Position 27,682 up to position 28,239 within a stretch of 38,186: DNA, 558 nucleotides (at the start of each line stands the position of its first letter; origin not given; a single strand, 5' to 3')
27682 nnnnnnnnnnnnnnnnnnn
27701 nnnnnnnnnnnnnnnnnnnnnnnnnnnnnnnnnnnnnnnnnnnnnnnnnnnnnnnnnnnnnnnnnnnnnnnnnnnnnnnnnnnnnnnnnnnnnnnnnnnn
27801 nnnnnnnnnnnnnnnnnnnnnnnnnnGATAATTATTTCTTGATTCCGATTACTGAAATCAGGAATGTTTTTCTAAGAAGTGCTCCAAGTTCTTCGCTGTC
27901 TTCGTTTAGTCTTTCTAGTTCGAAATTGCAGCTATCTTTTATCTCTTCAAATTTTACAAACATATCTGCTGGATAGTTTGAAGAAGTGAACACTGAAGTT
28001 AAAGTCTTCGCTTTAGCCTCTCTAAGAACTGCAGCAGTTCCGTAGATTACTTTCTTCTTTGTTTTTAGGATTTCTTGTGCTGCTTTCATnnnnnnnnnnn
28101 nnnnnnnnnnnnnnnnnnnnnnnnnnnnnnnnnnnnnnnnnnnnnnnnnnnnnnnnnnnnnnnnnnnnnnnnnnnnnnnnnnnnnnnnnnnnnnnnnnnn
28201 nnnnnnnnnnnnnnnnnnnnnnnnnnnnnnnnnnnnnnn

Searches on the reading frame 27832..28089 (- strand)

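Call 3: search_protein_families(library=pfam, proteins=[window:27832-28089:-], max_evalue=1)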
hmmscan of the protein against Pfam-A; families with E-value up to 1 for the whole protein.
window:27832-28089:- (85 aa): 1 family
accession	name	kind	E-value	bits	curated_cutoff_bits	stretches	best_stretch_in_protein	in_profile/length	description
PF01248.31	Ribosomal_L7Ae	-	0.0023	18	22.1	1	5-84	7-86/95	Ribosomal protein L7Ae/L30e/S12e/Gadd45 family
